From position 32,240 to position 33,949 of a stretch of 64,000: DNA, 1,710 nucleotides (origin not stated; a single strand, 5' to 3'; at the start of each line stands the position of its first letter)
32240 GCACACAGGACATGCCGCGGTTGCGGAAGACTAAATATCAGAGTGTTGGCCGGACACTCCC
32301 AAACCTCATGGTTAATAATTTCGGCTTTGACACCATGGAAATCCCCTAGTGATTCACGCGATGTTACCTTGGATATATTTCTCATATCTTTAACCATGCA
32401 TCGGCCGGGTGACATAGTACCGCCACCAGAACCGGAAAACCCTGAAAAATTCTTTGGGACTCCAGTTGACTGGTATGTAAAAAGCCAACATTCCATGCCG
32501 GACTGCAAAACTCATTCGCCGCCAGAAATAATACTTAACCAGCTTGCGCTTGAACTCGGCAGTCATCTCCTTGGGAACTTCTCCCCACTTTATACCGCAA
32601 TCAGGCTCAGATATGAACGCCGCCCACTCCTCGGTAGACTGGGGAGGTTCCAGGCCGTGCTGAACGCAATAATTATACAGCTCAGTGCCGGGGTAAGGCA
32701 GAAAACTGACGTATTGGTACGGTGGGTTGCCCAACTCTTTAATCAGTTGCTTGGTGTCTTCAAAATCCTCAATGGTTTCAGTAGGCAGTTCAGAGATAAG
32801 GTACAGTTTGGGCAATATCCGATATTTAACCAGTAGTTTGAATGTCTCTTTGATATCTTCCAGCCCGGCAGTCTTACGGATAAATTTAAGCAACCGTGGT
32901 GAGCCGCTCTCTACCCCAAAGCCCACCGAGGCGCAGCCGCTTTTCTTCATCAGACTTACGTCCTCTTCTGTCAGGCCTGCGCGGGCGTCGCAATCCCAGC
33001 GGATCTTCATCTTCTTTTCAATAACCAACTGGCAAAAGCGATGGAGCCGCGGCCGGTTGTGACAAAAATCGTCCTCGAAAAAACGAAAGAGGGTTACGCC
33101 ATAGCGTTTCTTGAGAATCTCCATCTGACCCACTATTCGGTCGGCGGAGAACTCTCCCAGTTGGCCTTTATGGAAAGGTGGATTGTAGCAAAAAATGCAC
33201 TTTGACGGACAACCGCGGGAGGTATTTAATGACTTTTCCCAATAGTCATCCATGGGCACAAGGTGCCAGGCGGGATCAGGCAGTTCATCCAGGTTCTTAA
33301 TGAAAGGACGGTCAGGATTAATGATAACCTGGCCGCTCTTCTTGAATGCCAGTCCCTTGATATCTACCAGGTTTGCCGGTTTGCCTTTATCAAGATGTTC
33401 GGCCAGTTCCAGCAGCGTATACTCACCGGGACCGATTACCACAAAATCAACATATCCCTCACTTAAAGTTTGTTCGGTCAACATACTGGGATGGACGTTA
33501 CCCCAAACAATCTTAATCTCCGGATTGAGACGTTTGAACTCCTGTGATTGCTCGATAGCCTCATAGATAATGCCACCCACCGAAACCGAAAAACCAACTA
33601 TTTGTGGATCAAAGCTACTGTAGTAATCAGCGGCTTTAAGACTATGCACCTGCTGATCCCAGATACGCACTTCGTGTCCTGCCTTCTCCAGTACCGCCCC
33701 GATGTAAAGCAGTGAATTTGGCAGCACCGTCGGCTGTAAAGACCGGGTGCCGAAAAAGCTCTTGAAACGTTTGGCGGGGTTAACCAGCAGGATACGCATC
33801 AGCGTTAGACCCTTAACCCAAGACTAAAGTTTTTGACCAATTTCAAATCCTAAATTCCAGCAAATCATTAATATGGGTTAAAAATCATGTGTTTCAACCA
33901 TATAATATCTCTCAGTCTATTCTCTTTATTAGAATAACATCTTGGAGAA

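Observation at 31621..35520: Two tandem paralogous B12-binding radical SAM enzymes are translationally coupled to CbiZ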

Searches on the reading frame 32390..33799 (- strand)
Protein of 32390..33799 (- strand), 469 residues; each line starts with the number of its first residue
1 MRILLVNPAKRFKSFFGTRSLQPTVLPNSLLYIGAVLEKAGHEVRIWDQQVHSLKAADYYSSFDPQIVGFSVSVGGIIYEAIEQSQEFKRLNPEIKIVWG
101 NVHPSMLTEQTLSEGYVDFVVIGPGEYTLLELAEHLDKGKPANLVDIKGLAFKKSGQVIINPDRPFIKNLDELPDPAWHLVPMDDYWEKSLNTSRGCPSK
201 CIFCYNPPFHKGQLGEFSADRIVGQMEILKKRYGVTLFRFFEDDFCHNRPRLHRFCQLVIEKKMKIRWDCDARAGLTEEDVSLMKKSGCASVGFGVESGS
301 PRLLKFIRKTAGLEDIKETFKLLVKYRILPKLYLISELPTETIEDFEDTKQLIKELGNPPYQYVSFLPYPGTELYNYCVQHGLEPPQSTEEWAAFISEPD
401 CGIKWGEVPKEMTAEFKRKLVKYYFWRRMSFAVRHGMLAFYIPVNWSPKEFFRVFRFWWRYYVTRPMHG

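Call 3: search_protein_families(library=pfam, proteins=[window:32390-33799:-], max_evalue=0.01)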
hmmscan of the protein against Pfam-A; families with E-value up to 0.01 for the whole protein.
window:32390-33799:- (469 aa): 2 families
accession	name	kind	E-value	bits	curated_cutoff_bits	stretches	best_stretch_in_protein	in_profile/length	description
PF04055.27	Radical_SAM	-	2.3e-22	80.4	29.5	1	192-353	2-166/166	Radical SAM superfamily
PF02310.24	B12-binding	-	2e-18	66.8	32.1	1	24-132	11-120/121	B12 binding domain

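Call 4: search_protein_families(library=ncbifam, proteins=[window:32390-33799:-], max_evalue=0.01)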
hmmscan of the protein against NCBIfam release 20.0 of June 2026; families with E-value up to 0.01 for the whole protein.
window:32390-33799:- (469 aa): 30 families (the best 25 are shown)
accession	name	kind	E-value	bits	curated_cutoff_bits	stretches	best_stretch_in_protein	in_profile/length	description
TIGR02026.1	BchE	equivalog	1.3e-42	146.4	481.35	1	2-378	1-387/497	magnesium-protoporphyrin IX monomethyl ester anaerobic oxidative cyclase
NF050148.1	rSAM_ApyD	equivalog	2.9e-41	141.6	750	1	30-376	28-391/645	RiPP biosynthesis radical SAM protein ApyD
TIGR03471.1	HpnJ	equivalog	4.2e-41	141.3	577.6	1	81-427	84-435/472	hopanoid biosynthesis associated radical SAM protein HpnJ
NF038361.1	rSAM_Sden_1168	equivalog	1.4e-29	103.1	575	1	46-383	122-478/560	Sden_1168 family B12-binding radical SAM P-methyltransferase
TIGR04479.1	bcpD_PhpK_rSAM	subfamily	1.8e-29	102.5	600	1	119-361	174-414/504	PhpK family radical SAM P-methyltransferase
TIGR04072.2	rSAM_ladder_B12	equivalog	1.4e-25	89.8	360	1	25-397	16-391/443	lipid biosynthesis B12-binding/radical SAM protein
TIGR04013.1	B12_SAM_MJ_1487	hypoth_equivalog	2.3e-25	89.2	251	2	32-240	15-202/382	TIGR04013 family B12-binding domain/radical SAM domain-containing protein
TIGR04385.1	B12_rSAM_cofa1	equivalog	1.2e-23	84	450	1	25-356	18-364/438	B12 lower ligand biosynthesis radical SAM protein BzaD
TIGR03975.1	rSAM_ocin_1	subfamily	5.7e-23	81.3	281.85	1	63-356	127-430/606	RiPP maturation radical SAM C-methyltransferase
NF033712.0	B12_rSAM_KedN5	subfamily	2.7e-22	78.7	700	1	58-232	56-239/624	KedN5 family methylcobalamin-dependent radical SAM C-methyltransferase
NF033070.1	rSAM_AprD4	equivalog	1.4e-21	76.9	500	1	189-382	197-394/456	AprD4 family radical SAM diol-dehydratase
TIGR04014.1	B12_SAM_MJ_0865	equivalog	1.9e-20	73.1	360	1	31-380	15-360/434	methyl-coenzyme M reductase glutamine C-methyltransferase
TIGR04367.1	HpnR_B12_rSAM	equivalog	5.6e-20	71.3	650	1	25-376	20-371/490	hopanoid C-3 methylase HpnR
NF040542.1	rSAM_RCCLKC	equivalog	4.4e-17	62.4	450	1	27-355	13-349/423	arsinothricin biosynthesis radical SAM protein ArsL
TIGR04295.1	B12_rSAM_oligo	hypoth_equivalog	2e-16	59.7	400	1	2-377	1-383/422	TIGR04295 family B12-binding domain-containing radical SAM protein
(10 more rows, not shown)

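Call 10: find_homologous_proteins(query=window:32390-33799:-, max_evalue=1e-20)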
Query window:32390-33799:- (469 aa): 1134 proteins with E <= 1e-20 among 4592 candidates; the best 120 are listed.
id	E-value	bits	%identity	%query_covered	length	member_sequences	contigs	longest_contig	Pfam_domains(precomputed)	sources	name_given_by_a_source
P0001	0.0e+0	1058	94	100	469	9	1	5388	PF04055.28,PF02310.25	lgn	-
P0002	1.8e-293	992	88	100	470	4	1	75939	PF04055.28,PF02310.25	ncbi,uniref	ncbi:radical SAM protein [Dehalogenimonas sp. THU2]|uniref:B12-binding domain-containing radical SAM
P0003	1.0e-283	960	85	100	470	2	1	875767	PF04055.28,PF02310.25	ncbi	ncbi:MAG: B12-binding domain-containing radical SAM protein [Dehalogenimonas sp.]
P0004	4.2e-282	954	84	100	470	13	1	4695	PF04055.28,PF02310.25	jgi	jgi:anaerobic magnesium-protoporphyrin IX monomethyl ester cyclase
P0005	9.5e-282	953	84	100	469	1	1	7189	PF04055.28,PF02310.25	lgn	-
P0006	2.1e-281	952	84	100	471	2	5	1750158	PF04055.28,PF02310.25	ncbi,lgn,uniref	ncbi:radical SAM protein [Dehalogenimonas sp. 4OHTPN]|uniref:Radical SAM protein n=1 Tax=Dehalogenim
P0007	6.5e-276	934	82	100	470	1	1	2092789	PF04055.28,PF02310.25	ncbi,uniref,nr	ncbi:Radical SAM superfamily enzyme YgiQ, UPF0313 family [Dehalogenimonas formicexedens]|uniref:Radi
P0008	1.1e-275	933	82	100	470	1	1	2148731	PF04055.28,PF02310.25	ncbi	ncbi:MAG: radical SAM protein [Dehalogenimonas sp.]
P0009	1.5e-249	847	83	90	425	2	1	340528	PF04055.28,PF02310.25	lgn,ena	-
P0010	4.6e-165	568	55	100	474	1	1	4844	PF04055.28,PF02310.25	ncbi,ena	-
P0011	1.5e-161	557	53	100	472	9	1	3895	PF04055.28,PF02310.25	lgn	-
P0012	1.0e-158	547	52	100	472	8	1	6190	PF04055.28,PF02310.25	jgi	jgi:radical SAM superfamily enzyme YgiQ (UPF0313 family)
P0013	1.9e-157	543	52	99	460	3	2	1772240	PF04055.28,PF02310.25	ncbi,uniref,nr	ncbi:MAG: radical SAM protein [Dehalogenimonas sp.]|uniref:Radical SAM protein n=1 Tax=Candidatus De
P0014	2.7e-156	539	51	100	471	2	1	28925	PF04055.28,PF02310.25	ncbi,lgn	-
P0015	1.2e-155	537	52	99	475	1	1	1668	PF04055.28,PF02310.25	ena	-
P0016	1.7e-155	537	52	99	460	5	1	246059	PF04055.28,PF02310.25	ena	-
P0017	1.7e-155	537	50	100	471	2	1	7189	PF04055.28,PF02310.25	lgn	-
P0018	3.6e-155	536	51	100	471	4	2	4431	PF04055.28,PF02310.25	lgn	-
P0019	3.0e-154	532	52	94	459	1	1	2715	PF04055.28,PF02310.25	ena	-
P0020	3.5e-154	532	52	99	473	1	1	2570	PF04055.28,PF02310.25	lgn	-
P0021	3.7e-153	529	51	100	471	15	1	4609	PF04055.28,PF02310.25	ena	-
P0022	7.7e-153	528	52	99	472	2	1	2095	PF04055.28,PF02310.25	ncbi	-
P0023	1.5e-152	527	51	100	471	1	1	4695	PF04055.28,PF02310.25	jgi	jgi:anaerobic magnesium-protoporphyrin IX monomethyl ester cyclase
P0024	2.0e-152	526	49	100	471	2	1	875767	PF04055.28,PF02310.25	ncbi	ncbi:MAG: B12-binding domain-containing radical SAM protein [Dehalogenimonas sp.]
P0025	3.0e-152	526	51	100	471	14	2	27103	PF04055.28,PF02310.25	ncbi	-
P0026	5.2e-152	525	50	99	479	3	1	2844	PF04055.28,PF02310.25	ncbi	-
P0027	7.1e-150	518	51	97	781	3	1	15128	PF04055.28,PF02518.32,PF00512.32,PF02310.25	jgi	-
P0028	7.7e-150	518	51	97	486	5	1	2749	PF04055.28,PF02310.25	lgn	-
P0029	2.5e-149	516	51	99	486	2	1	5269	PF04055.28,PF02310.25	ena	-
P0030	1.6e-148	514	51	97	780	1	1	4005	PF04055.28,PF02518.32,PF00512.32,PF02310.25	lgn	-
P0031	1.7e-148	514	51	99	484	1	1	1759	PF04055.28,PF02310.25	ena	-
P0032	2.0e-148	513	51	97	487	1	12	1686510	PF04055.28,PF02310.25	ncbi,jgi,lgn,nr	ncbi:Radical SAM domain protein [Dehalogenimonas lykanthroporepellens BL-DC-9]|jgi:radical SAM super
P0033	4.0e-148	512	51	99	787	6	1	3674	PF04055.28,PF02518.32,PF00512.32,PF02310.25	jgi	jgi:signal transduction histidine kinase/radical SAM superfamily enzyme YgiQ (UPF0313 family)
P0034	9.4e-148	511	51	99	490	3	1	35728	PF04055.28,PF02310.25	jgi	-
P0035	1.7e-147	510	50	99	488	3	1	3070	PF04055.28,PF02310.25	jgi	-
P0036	2.5e-147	510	50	99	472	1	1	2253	PF04055.28,PF02310.25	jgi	-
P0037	9.0e-146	505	50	99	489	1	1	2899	PF04055.28,PF02310.25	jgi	-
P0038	1.9e-145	503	50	99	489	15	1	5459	PF04055.28,PF02310.25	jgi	-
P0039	2.6e-145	503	50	96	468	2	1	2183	PF04055.28,PF02310.25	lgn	-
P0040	4.3e-145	502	51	94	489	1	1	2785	PF04055.28,PF02310.25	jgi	jgi:radical SAM superfamily enzyme YgiQ (UPF0313 family)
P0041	6.3e-145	502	49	96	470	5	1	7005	PF04055.28,PF02310.25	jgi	jgi:anaerobic magnesium-protoporphyrin IX monomethyl ester cyclase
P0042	7.6e-144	498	49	99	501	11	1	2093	PF04055.28,PF02310.25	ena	-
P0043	1.1e-143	498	48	97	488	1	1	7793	PF04055.28,PF02310.25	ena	-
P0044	2.0e-143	497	48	97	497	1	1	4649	PF04055.28,PF02310.25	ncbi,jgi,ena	ncbi:Anaerobic magnesium-protoporphyrin IX monomethyl ester cyclase [subsurface metagenome]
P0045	2.2e-143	497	50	99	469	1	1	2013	PF04055.28,PF02310.25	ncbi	-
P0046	3.6e-143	496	51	96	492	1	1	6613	PF04055.28,PF02310.25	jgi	jgi:radical SAM superfamily enzyme YgiQ (UPF0313 family)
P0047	1.6e-142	494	49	99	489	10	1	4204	PF04055.28,PF02310.25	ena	-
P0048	1.9e-142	494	48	96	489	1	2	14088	PF04055.28,PF02310.25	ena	-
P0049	2.4e-142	493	50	99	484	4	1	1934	PF04055.28,PF02310.25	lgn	-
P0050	3.2e-142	493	48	96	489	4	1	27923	PF04055.28,PF02310.25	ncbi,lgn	-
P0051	6.7e-142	492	48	96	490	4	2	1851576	PF04055.28,PF02310.25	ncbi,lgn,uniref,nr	ncbi:B12-binding domain-containing radical SAM protein [Dehalogenimonas alkenigignens]|uniref:Fe-S o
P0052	7.3e-142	492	49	97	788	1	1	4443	PF04055.28,PF02518.32,PF00512.32,PF02310.25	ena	-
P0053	1.7e-141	490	48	96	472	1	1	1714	PF04055.28,PF02310.25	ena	-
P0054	1.8e-141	490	47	96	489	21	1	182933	PF04055.28,PF02310.25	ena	-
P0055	1.8e-141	490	49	99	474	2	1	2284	PF04055.28,PF02310.25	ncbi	-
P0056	2.3e-141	490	48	96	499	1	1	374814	PF04055.28,PF02310.25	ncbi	ncbi:MAG: B12-binding domain-containing radical SAM protein [Dehalogenimonas sp.]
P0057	3.9e-141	489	48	97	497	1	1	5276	PF04055.28,PF02310.25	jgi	jgi:radical SAM superfamily enzyme YgiQ (UPF0313 family)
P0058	5.0e-141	489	49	94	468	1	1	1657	PF04055.28,PF02310.25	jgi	-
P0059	1.3e-140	487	47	99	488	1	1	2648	PF04055.28,PF02310.25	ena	-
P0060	2.1e-140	487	49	100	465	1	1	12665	PF04055.28,PF02310.25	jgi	-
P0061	3.1e-140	486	48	96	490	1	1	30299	PF04055.28,PF02310.25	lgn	-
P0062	4.3e-140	486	47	96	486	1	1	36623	PF04055.28,PF02310.25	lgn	-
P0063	4.6e-140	486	48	99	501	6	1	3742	PF04055.28,PF02310.25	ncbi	-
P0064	6.4e-140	485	49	99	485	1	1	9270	PF04055.28,PF02310.25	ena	-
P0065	1.5e-139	484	49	95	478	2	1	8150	PF04055.28,PF02310.25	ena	-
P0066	4.5e-139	482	49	97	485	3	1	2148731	PF04055.28,PF02310.25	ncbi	ncbi:MAG: radical SAM protein [Dehalogenimonas sp.]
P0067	5.9e-139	482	48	99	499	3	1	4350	PF04055.28,PF02310.25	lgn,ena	-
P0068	4.3e-138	479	47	96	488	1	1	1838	PF04055.28,PF02310.25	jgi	jgi:anaerobic magnesium-protoporphyrin IX monomethyl ester cyclase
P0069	7.0e-138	478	46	96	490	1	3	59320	PF04055.28,PF02310.25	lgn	-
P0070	7.1e-138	478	48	98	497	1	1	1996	PF04055.28,PF02310.25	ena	-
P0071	8.0e-138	478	50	99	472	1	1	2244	PF04055.28,PF02310.25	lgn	-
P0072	1.2e-136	474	47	99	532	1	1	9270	PF04055.28,PF02310.25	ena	-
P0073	5.4e-136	472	47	97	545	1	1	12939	PF04055.28,PF02310.25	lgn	-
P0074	7.1e-136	472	49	93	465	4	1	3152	PF04055.28,PF02310.25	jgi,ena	-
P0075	1.2e-135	471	54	85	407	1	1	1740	PF04055.28,PF02310.25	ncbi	-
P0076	1.3e-135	471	50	93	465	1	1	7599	PF04055.28,PF02310.25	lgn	-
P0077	1.8e-135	471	46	99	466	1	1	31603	PF04055.28,PF02310.25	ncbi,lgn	-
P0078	1.9e-135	471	51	86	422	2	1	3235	PF04055.28,PF02310.25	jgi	jgi:radical SAM superfamily enzyme YgiQ (UPF0313 family)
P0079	2.3e-135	470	49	93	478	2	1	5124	PF04055.28,PF02310.25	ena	-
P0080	4.9e-135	469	47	98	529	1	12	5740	PF04055.28,PF02310.25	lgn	-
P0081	5.2e-135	469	45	99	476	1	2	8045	PF04055.28,PF02310.25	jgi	-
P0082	1.6e-134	467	54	82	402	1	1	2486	PF04055.28,PF02310.25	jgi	-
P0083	2.5e-134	467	49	93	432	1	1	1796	PF04055.28,PF02310.25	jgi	jgi:anaerobic magnesium-protoporphyrin IX monomethyl ester cyclase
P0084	2.6e-134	467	50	93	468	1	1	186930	PF04055.28,PF02310.25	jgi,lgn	-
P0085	3.0e-134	467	47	97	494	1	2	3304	PF04055.28,PF02310.25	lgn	-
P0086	4.2e-134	466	48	93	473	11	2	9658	PF04055.28,PF02310.25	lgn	-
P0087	4.4e-134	466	46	100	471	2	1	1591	PF04055.28,PF02310.25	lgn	-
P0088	5.0e-134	466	47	97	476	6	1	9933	PF04055.28,PF02310.25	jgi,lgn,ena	-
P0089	9.5e-134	465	46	96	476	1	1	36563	PF04055.28,PF02310.25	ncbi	-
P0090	1.6e-133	464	46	99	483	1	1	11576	PF04055.28,PF02310.25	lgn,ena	-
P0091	3.1e-132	460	47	97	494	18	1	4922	PF04055.28,PF02310.25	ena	-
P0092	3.1e-132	460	46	99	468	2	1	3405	PF04055.28,PF02310.25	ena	-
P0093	5.2e-132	459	46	99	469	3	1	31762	PF04055.28,PF02310.25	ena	-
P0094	6.2e-132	459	48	93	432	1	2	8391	PF04055.28,PF02310.25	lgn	-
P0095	6.6e-132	459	47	93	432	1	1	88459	PF04055.28,PF02310.25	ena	-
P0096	1.9e-131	457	46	98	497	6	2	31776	PF04055.28,PF02310.25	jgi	jgi:radical SAM superfamily enzyme YgiQ (UPF0313 family)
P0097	2.1e-131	457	48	94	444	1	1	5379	PF04055.28,PF02310.25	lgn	-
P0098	1.5e-130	454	45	99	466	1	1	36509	PF04055.28,PF02310.25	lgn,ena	-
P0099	1.9e-130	454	47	99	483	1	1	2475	PF04055.28,PF02310.25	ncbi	-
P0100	2.0e-130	454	47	97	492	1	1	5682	PF04055.28,PF02310.25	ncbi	ncbi:MAG: B12-binding domain-containing radical SAM protein [Dehalogenimonas sp.]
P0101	9.2e-130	452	46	100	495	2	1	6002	PF04055.28,PF02310.25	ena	-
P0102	1.4e-129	451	47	97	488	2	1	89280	PF04055.28,PF02310.25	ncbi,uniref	ncbi:radical SAM protein [Dehalogenimonas sp. THU2]|uniref:B12-binding domain-containing radical SAM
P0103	1.9e-129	451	46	97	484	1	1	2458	PF04055.28,PF02310.25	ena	-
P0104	2.7e-129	450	44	98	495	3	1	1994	PF04055.28,PF02310.25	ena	-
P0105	3.1e-129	450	48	97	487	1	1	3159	PF04055.28,PF02310.25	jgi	jgi:radical SAM superfamily enzyme YgiQ (UPF0313 family)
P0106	6.4e-129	449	45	98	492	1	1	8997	PF04055.28,PF02310.25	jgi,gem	-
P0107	2.3e-128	447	47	88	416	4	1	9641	PF04055.28,PF02310.25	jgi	jgi:radical SAM superfamily enzyme YgiQ (UPF0313 family)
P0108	4.1e-128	446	45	97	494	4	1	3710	PF04055.28,PF02310.25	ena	-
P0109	5.3e-128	446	48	93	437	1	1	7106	PF04055.28,PF02310.25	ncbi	-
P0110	1.2e-127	445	49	93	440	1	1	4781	PF04055.28,PF02310.25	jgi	jgi:anaerobic magnesium-protoporphyrin IX monomethyl ester cyclase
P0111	1.8e-127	444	46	97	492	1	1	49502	PF04055.28,PF02310.25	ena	-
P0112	2.3e-127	444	46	97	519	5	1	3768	PF04055.28,PF02310.25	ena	-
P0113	3.8e-127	443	47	97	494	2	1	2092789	PF04055.28,PF02310.25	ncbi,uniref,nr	ncbi:Radical SAM superfamily enzyme YgiQ, UPF0313 family [Dehalogenimonas formicexedens]|uniref:Radi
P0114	3.8e-127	443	46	97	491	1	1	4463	PF04055.28,PF02310.25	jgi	jgi:anaerobic magnesium-protoporphyrin IX monomethyl ester cyclase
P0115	1.0e-126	442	48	97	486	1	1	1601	PF04055.28,PF02310.25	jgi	jgi:anaerobic magnesium-protoporphyrin IX monomethyl ester cyclase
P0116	1.1e-126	442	46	97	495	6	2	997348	PF04055.28,PF02310.25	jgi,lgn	-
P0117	1.3e-126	441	46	93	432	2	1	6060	PF04055.28,PF02310.25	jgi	jgi:anaerobic magnesium-protoporphyrin IX monomethyl ester cyclase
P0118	1.4e-126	441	45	98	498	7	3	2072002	PF04055.28,PF02310.25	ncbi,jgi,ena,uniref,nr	ncbi:B12-binding domain-containing radical SAM protein [Dehalogenimonas etheniformans]|uniref:Radica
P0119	2.1e-126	441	45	99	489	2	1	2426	PF04055.28,PF02310.25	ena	-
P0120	4.6e-126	440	48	97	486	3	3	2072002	PF04055.28,PF02310.25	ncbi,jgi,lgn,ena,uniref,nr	ncbi:B12-binding domain-containing radical SAM protein [Dehalogenimonas etheniformans]|uniref:Radica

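Call 12: find_encoding_contigs(protein=P0007, flank=10000, max_places=3)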
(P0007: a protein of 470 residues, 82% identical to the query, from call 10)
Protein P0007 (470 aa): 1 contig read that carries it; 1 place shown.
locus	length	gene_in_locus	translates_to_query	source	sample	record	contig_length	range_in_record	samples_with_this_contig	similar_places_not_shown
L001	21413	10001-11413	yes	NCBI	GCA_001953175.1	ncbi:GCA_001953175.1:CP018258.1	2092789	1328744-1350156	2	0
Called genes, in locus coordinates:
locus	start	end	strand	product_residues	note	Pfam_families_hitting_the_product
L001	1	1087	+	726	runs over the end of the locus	PF01841:Transglut_core, PF13559:DUF4129 (weak)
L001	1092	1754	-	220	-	PF06197:DUF998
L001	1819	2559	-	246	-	PF09818:ABC_ATPase (faint), PF00005:ABC_tran, PF02463:SMC_N, PF13304:AAA_21 (weak)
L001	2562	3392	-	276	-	PF00528:BPD_transp_1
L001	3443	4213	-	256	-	PF00497:SBP_bac_3, PF10613:Lig_chan-Glu_bd (weak)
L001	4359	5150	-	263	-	PF00528:BPD_transp_1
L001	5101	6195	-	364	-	PF00005:ABC_tran, PF13304:AAA_21 (faint), PF00571:CBS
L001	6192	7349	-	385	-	PF00528:BPD_transp_1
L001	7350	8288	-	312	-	PF04069:OpuAC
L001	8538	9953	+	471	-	PF02310:B12-binding, PF04055:Radical_SAM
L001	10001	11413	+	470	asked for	PF02310:B12-binding, PF04055:Radical_SAM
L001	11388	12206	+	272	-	PF01955:CbiZ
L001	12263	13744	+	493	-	PF11074:DUF2779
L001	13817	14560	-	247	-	PF04402:SIMPL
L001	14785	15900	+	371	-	PF02353:CMAS, PF13489:Methyltransf_23, PF08241:Methyltransf_11, PF08242:Methyltransf_12, PF13649:Methyltransf_25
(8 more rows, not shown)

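Call 13: find_encoding_contigs(protein=P0032, flank=10000, max_places=3)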
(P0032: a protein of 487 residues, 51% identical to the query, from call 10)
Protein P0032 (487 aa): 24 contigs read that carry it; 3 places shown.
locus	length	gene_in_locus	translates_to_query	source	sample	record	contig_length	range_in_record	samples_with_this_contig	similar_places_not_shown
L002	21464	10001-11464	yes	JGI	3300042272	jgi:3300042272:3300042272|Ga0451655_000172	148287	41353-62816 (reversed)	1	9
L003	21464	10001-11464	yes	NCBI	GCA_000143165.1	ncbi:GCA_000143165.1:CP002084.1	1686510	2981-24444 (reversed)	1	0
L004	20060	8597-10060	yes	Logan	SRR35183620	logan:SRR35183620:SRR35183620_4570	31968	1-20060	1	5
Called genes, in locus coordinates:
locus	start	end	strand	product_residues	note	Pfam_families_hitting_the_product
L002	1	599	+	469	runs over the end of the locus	PF00289:Biotin_carb_N, PF02786:CPSase_L_D2, PF07478:Dala_Dala_lig_C, PF08443:RimK, PF02222:ATP-grasp (weak), PF02655:ATP-grasp_3 (weak), PF02785:Biotin_carb_C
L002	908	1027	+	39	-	-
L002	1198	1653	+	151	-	-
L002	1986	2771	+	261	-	PF12838:Fer4_7, PF13187:Fer4_9 (weak), PF13237:Fer4_10 (weak), PF13247:Fer4_11, PF12838:Fer4_7 (weak), PF12797:Fer4_2 (weak), PF12837:Fer4_6 (weak), PF00037:Fer4 (weak), +4 more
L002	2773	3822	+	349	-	PF01058:Oxidored_q6, PF14720:NiFe_hyd_SSU_C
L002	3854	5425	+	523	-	PF27537:HoxH, PF00374:NiFeSe_Hases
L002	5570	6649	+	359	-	PF02540:NAD_synthase (weak), PF03054:tRNA_Me_trans, PF06508:QueC (faint), PF20259:tRNA_Me_trans_M, PF20258:tRNA_Me_trans_C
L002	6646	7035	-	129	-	PF01042:Ribonuc_L-PSP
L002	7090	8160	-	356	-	PF04055:Radical_SAM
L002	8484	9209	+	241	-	PF01902:Diphthami_syn_2_N, PF28410:Diphthami_syn_2_C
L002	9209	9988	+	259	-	PF04055:Radical_SAM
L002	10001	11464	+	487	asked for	PF02310:B12-binding, PF04055:Radical_SAM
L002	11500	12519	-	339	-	PF00106:adh_short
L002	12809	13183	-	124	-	PF00072:Response_reg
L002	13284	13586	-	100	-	PF02426:MIase (weak)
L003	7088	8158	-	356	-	PF04055:Radical_SAM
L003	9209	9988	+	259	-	PF04055:Radical_SAM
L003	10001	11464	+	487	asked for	PF02310:B12-binding, PF04055:Radical_SAM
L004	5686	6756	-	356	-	PF04055:Radical_SAM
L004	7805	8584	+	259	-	PF04055:Radical_SAM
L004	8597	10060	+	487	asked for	PF02310:B12-binding, PF04055:Radical_SAM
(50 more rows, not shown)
